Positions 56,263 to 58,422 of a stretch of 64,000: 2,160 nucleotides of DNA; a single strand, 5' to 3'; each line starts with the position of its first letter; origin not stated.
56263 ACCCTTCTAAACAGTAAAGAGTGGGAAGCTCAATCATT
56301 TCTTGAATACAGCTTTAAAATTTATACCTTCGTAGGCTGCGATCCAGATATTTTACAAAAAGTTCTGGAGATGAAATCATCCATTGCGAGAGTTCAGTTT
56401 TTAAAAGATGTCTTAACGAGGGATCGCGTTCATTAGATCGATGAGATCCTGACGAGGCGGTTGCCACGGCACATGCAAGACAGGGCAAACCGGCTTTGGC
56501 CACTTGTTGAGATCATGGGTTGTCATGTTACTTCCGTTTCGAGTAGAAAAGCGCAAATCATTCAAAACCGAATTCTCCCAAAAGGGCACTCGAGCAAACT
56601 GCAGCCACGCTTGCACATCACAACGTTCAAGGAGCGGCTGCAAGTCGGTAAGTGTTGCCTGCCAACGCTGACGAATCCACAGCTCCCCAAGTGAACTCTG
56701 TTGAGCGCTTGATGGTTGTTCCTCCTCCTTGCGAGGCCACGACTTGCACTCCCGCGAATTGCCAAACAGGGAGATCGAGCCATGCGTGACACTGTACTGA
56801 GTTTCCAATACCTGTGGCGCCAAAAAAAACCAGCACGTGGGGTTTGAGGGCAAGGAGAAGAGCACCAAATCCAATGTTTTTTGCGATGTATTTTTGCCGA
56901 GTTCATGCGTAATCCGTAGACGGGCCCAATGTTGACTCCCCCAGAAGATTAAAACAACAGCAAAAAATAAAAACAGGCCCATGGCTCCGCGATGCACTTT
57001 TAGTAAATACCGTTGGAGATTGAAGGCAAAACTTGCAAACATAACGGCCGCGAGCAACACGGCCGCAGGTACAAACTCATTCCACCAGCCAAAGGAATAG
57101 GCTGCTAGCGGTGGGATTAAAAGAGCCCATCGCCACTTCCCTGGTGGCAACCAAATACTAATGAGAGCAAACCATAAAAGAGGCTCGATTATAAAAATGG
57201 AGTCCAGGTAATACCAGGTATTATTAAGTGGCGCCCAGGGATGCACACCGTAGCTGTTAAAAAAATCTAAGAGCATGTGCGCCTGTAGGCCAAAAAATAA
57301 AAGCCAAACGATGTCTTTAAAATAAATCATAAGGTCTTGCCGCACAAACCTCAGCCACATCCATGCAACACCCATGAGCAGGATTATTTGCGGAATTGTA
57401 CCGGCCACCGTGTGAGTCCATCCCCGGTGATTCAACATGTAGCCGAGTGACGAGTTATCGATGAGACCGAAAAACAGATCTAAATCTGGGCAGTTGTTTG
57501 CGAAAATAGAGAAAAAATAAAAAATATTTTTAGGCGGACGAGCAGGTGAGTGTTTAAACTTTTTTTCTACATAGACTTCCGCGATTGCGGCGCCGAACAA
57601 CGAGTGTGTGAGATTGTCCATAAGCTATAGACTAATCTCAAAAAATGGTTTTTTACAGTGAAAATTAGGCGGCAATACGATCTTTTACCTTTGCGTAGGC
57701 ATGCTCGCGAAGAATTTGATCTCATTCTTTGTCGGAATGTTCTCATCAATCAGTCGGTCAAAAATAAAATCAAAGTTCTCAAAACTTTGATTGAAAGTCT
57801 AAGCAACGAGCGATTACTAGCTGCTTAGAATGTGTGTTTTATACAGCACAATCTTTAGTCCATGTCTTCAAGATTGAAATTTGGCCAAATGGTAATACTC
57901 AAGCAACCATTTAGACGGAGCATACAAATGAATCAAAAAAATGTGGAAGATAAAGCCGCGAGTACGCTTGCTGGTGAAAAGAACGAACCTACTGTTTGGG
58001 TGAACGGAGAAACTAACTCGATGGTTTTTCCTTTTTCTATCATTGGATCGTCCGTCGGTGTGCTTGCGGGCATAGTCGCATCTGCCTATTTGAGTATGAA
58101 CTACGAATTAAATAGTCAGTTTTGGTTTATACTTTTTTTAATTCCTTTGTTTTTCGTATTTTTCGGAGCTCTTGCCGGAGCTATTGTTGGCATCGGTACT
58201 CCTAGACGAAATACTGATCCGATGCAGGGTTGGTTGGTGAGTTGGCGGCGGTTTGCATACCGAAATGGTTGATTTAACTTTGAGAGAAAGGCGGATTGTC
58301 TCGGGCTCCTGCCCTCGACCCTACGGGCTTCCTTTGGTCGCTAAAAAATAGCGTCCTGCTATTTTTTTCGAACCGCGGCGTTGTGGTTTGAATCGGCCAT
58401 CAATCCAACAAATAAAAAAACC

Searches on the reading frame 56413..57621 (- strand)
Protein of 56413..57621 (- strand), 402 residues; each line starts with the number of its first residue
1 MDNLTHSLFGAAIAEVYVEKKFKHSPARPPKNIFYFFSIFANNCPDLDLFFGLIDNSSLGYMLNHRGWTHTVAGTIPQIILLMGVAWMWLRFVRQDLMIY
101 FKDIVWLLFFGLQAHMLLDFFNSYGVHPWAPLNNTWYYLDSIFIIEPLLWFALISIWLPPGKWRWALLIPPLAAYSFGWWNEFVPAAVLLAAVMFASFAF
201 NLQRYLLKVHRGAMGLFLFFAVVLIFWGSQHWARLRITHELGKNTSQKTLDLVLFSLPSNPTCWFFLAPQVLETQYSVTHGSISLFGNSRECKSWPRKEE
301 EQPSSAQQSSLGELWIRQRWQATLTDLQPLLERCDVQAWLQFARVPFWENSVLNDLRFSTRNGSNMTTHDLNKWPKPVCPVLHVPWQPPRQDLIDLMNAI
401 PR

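Call 19: find_encoding_contigs(protein=window:56413-57621:-, flank=10000, max_places=10)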
Protein window:56413-57621:- (402 aa): 1 contig read that carries it; 1 place shown.
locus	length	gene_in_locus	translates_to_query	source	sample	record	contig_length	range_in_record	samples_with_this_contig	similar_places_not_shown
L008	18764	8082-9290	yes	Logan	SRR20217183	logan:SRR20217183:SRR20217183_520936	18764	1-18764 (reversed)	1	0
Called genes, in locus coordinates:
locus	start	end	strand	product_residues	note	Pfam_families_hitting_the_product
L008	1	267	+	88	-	?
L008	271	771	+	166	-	-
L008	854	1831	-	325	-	-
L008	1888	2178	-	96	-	-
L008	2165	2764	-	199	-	-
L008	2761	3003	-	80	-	-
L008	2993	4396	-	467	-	PF13148:DUF3987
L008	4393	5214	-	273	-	PF09250:Prim-Pol, PF08708:PriCT_1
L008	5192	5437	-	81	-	-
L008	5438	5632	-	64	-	PF12728:HTH_17 (weak)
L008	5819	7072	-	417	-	PF13356:Arm-DNA-bind_3, PF22022:Phage_int_M, PF00589:Phage_integrase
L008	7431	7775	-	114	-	-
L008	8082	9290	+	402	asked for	PF04307:YdjM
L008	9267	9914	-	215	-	PF02190:LON_substr_bdg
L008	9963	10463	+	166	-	-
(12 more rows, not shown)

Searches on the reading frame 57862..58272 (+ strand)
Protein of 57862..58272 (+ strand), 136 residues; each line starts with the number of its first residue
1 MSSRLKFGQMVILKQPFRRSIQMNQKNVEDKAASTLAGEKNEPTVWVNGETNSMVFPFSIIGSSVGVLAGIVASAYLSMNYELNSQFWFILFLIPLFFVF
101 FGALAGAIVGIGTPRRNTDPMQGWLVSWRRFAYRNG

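Call 6: search_protein_families(library=pfam, proteins=[window:57862-58272:+], max_evalue=0.01)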
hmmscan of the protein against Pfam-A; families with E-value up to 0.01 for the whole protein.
window:57862-58272:+ (136 aa): 1 family
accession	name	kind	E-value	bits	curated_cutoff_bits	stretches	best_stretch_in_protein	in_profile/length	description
PF20128.4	DUF6518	-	0.0036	17.2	25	1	64-113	64-115/204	Family of unknown function (DUF6518)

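Call 20: find_encoding_contigs(protein=window:57928-58272:+, flank=10000, max_places=10)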
Protein window:57928-58272:+ (114 aa): 1 contig read that carries it; 1 place shown.
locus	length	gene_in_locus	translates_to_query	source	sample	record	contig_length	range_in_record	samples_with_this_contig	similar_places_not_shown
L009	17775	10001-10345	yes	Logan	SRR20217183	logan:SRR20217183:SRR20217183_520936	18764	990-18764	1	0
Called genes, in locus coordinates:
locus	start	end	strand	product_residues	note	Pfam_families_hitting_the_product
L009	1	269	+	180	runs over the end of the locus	-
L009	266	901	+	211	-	PF18896:SLT_3 (weak)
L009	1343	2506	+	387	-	PF22660:RS_preATP-grasp-like, PF02655:ATP-grasp_3 (weak), PF02786:CPSase_L_D2, PF01071:GARS_A (weak), PF02222:ATP-grasp, PF07478:Dala_Dala_lig_C, PF21244:PurT_C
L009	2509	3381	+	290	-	PF04055:Radical_SAM, PF13186:SPASM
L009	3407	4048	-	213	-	PF00702:Hydrolase, PF12710:HAD, PF13419:HAD_2, PF13242:Hydrolase_like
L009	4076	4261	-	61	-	-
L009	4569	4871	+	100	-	-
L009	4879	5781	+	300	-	PF00892:EamA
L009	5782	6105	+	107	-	PF01906:YbjQ_1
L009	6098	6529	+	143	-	PF01906:YbjQ_1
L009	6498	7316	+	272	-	PF01435:Peptidase_M48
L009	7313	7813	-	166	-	-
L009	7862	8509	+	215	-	PF02190:LON_substr_bdg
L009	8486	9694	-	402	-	PF04307:YdjM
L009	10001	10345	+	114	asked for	-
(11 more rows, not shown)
